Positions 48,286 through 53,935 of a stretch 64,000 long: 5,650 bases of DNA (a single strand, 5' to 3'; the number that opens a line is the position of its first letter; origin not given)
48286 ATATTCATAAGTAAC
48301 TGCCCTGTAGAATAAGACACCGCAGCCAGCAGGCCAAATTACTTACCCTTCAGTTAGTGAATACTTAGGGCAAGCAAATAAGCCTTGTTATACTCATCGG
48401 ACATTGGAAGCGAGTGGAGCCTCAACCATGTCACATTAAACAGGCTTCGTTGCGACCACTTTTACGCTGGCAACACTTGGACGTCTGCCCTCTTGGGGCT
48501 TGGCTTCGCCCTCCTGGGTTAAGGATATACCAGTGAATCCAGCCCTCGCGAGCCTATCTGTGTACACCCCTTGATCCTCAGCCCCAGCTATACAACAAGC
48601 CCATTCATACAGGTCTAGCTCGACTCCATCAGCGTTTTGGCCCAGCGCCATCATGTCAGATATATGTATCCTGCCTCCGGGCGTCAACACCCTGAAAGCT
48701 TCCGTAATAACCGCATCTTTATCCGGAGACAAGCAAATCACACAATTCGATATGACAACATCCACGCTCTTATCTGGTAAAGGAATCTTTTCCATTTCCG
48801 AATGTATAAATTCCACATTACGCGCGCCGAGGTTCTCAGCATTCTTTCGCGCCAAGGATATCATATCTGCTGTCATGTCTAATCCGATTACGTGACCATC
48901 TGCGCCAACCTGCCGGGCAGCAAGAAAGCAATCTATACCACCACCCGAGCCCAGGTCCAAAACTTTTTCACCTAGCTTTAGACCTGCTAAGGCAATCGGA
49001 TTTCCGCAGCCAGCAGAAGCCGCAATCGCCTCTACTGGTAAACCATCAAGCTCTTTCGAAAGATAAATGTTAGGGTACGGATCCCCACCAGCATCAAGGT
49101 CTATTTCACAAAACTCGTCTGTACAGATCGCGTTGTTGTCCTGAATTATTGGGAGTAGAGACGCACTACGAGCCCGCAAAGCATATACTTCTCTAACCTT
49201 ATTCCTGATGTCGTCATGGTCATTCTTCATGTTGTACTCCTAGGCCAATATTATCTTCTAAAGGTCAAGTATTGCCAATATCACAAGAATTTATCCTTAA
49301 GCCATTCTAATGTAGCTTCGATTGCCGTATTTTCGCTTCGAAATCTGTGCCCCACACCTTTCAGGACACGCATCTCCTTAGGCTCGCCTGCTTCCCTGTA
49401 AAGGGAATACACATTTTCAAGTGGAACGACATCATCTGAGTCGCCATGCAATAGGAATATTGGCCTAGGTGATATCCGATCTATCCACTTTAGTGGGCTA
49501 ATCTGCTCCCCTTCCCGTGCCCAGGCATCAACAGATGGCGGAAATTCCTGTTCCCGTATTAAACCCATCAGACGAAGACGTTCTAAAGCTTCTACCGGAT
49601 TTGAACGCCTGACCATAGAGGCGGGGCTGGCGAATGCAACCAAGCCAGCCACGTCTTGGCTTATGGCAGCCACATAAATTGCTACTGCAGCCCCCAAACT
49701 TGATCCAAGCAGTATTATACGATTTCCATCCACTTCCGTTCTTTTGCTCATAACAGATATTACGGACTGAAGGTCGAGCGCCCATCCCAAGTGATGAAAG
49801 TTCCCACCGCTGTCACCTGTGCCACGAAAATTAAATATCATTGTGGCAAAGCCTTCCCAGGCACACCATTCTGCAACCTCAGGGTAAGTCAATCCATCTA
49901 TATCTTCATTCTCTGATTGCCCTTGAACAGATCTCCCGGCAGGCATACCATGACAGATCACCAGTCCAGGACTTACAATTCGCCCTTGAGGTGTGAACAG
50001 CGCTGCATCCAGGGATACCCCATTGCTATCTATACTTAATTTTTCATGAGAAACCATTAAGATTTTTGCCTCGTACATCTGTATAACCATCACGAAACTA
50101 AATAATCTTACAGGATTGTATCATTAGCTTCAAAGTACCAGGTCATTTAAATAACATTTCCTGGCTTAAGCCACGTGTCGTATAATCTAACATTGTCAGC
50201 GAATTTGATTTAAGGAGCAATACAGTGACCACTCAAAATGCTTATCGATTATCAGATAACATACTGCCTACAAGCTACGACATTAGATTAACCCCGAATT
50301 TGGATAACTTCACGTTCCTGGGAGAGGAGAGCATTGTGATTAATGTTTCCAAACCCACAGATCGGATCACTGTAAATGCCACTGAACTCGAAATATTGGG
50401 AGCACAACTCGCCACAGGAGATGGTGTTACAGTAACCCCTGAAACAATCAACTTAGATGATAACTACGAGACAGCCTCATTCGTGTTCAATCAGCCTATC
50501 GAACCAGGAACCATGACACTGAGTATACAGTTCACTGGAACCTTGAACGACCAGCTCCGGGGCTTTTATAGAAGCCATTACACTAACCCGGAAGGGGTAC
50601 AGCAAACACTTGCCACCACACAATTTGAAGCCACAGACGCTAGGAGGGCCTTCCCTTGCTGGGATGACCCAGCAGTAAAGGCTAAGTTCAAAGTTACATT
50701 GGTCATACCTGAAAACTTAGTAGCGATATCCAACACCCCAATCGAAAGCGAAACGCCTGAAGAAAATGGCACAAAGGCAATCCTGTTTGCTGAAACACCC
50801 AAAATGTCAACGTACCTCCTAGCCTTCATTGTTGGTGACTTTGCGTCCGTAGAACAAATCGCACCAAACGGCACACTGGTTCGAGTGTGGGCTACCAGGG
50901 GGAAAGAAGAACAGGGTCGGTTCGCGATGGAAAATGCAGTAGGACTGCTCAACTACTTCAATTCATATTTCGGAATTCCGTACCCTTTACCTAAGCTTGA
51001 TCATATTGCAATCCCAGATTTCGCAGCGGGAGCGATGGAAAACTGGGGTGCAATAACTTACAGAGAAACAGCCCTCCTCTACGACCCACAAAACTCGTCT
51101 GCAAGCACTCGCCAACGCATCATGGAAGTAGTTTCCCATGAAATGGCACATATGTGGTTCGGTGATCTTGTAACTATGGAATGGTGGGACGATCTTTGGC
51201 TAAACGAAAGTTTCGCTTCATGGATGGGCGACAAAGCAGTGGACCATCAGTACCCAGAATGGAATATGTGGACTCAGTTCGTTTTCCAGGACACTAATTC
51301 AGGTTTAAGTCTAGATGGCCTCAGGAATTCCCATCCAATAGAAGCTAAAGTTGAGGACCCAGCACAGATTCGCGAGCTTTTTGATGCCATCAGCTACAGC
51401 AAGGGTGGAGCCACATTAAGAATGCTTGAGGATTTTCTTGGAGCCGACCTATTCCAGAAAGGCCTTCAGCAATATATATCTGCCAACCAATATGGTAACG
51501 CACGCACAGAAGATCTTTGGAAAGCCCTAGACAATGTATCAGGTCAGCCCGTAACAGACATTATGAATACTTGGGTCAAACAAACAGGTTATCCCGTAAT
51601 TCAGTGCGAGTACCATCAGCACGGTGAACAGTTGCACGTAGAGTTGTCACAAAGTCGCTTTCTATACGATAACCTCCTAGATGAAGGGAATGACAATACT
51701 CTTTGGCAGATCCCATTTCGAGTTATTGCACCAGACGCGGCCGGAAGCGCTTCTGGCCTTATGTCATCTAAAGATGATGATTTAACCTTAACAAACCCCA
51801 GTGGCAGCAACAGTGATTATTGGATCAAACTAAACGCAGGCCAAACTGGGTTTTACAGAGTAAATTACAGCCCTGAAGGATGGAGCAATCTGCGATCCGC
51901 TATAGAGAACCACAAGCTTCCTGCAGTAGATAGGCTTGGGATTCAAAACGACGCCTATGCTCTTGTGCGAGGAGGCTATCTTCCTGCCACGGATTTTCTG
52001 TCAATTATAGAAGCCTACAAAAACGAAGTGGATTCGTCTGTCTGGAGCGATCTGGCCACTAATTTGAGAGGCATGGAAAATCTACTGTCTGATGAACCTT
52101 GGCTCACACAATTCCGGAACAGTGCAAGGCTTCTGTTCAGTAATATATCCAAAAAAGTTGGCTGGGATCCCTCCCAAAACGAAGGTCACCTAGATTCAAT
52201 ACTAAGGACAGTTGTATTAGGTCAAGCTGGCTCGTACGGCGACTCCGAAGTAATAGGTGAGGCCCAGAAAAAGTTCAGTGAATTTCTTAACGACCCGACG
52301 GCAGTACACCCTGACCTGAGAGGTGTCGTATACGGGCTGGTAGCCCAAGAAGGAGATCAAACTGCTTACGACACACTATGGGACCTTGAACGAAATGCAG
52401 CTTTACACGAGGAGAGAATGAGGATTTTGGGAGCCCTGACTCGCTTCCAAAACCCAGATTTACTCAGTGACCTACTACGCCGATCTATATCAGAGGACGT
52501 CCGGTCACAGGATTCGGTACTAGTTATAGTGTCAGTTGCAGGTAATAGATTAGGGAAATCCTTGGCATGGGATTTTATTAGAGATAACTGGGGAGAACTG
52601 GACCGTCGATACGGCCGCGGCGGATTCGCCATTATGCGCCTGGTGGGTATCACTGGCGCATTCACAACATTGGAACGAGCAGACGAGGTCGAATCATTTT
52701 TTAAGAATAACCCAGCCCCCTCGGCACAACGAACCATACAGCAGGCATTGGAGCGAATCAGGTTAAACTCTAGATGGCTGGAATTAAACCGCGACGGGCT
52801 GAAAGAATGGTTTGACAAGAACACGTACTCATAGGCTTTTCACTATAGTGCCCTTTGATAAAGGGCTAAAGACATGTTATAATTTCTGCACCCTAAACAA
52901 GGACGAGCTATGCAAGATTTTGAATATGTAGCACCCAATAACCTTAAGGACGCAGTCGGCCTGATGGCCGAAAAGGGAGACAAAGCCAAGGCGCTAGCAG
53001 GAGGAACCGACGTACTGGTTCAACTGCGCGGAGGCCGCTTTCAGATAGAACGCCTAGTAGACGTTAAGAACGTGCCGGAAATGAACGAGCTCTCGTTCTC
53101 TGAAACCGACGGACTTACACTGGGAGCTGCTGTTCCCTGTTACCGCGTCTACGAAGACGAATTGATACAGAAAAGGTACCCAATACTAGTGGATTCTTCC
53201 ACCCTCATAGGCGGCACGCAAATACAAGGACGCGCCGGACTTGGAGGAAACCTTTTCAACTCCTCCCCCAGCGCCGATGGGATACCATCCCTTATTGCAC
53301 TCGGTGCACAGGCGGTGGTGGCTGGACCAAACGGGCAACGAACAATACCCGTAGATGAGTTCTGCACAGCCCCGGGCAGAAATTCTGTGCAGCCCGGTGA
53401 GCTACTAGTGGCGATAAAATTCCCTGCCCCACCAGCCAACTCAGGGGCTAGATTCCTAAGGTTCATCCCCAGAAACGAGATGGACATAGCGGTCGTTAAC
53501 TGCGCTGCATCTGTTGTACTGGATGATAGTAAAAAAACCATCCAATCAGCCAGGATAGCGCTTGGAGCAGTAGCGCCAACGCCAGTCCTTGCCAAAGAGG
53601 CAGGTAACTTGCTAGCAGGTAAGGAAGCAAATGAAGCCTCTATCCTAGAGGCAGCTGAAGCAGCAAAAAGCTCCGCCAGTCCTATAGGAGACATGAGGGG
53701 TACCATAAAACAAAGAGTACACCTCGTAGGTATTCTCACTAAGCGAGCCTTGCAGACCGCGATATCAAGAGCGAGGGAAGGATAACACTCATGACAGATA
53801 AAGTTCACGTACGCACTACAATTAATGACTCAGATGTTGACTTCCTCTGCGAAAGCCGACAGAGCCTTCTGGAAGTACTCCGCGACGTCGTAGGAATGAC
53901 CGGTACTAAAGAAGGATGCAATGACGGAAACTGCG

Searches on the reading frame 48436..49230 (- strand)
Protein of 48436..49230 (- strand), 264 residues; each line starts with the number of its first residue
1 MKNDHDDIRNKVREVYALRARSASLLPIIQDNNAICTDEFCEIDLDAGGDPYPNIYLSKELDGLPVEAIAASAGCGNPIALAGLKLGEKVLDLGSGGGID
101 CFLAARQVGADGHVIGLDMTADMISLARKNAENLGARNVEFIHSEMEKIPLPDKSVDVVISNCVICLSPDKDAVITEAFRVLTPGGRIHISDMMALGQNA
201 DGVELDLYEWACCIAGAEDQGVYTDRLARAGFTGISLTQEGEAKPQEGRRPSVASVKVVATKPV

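Call 49: search_protein_families(library=pfam, max_evalue=0.00001, proteins=[window:48436-49230:-])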
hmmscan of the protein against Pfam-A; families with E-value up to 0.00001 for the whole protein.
window:48436-49230:- (264 aa): 10 families
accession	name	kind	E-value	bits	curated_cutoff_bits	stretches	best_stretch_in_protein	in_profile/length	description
PF13847.12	Methyltransf_31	-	3.8e-36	124.4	27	1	87-210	4-129/145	Methyltransferase domain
PF13649.12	Methyltransf_25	-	5.5e-23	81.9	27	1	90-186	1-97/97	Methyltransferase domain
PF08241.18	Methyltransf_11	-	3.7e-22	79.2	21.2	1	91-189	1-94/95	Methyltransferase domain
PF01209.24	Ubie_methyltran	-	3.9e-19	69.3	20.1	1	82-191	43-152/233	ubiE/COQ5 methyltransferase family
PF08242.18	Methyltransf_12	-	9.2e-13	49.2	30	1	91-188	1-98/98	Methyltransferase domain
PF13489.12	Methyltransf_23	-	8.2e-10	39.1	27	1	84-195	20-121/164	Methyltransferase domain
PF01135.25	PCMT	-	5.2e-09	36.6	20.3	1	80-145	67-132/210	Protein-L-isoaspartate(D-aspartate) O-methyltransferase (PCMT)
PF05175.20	MTS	-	4.3e-07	30.2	23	1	86-190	31-138/170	Methyltransferase small domain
PF06325.19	PrmA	-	4.6e-07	30.1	22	1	85-194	160-262/296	Ribosomal protein L11 methyltransferase (PrmA)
PF05148.21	Methyltransf_8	-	1.4e-06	28.8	27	1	133-193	100-159/219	Hypothetical methyltransferase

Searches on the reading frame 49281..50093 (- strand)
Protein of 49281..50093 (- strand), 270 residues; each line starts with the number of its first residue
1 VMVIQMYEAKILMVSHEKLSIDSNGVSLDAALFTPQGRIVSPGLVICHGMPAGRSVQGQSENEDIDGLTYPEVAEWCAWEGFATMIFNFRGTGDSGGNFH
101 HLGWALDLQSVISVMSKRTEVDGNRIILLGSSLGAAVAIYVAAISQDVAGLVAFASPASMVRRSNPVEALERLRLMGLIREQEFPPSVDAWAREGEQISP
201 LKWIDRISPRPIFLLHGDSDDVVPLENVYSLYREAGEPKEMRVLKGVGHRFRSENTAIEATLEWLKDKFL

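Call 49: search_protein_families(library=pfam, max_evalue=0.00001, proteins=[window:49281-50093:-])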
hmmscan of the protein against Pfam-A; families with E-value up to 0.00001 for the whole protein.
window:49281-50093:- (270 aa): 8 families
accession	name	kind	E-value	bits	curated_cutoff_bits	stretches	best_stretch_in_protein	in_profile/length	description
PF12146.15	Hydrolase_4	-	2.7e-14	53.5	27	1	69-171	19-123/239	Serine aminopeptidase, S33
PF00326.27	Peptidase_S9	-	1.5e-12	47.9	22.6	1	73-267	6-208/213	Prolyl oligopeptidase family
PF12697.13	Abhydrolase_6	-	2.5e-09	38.6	26.3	1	79-251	27-205/217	Alpha/beta hydrolase family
PF00561.26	Abhydrolase_1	-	4.9e-09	36.7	25.8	0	44-163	3-111/245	alpha/beta hydrolase fold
PF05448.18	AXE1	-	1.8e-07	30.7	21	1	80-251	132-305/321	Acetyl xylan esterase (AXE1)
PF02230.22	Abhydrolase_2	-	5.3e-07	30.1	23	0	111-156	93-138/217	Phospholipase/Carboxylesterase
PF02129.25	Peptidase_S15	-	3.3e-06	27.4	23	0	25-161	2-130/262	X-Pro dipeptidyl-peptidase (S15 family)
PF20434.5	BD-FAE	-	4.6e-06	26.7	26.8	0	120-232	85-212/215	BD-FAE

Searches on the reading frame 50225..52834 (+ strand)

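Call 49: search_protein_families(library=pfam, max_evalue=0.00001, proteins=[window:50225-52834:+])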
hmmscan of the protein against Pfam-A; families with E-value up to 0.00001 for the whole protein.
window:50225-52834:+ (869 aa): 3 families
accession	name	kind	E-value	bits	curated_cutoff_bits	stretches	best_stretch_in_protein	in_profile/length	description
PF11838.14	ERAP1_C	-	9.7e-93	311.5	38.2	1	533-846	1-317/318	ERAP1-like C-terminal domain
PF01433.26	Peptidase_M1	-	9.9e-88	293.8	27.7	1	233-450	1-218/218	Peptidase family M1 domain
PF17900.6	Peptidase_M1_N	-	2.4e-53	181.4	25.8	1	15-198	2-186/186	Peptidase M1 N-terminal domain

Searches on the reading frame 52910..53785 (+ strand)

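Call 49: search_protein_families(library=pfam, max_evalue=0.00001, proteins=[window:52910-53785:+])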
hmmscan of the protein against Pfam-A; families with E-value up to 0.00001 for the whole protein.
window:52910-53785:+ (291 aa): 2 families
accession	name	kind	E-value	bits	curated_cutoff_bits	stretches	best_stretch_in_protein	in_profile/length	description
PF00941.27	FAD_binding_5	-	1.3e-40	139.4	27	1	3-173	2-169/170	FAD binding domain in molybdopterin dehydrogenase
PF03450.22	CO_deh_flav_C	-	3.2e-25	88.6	25.5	1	183-283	3-101/102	CO dehydrogenase flavoprotein C-terminal domain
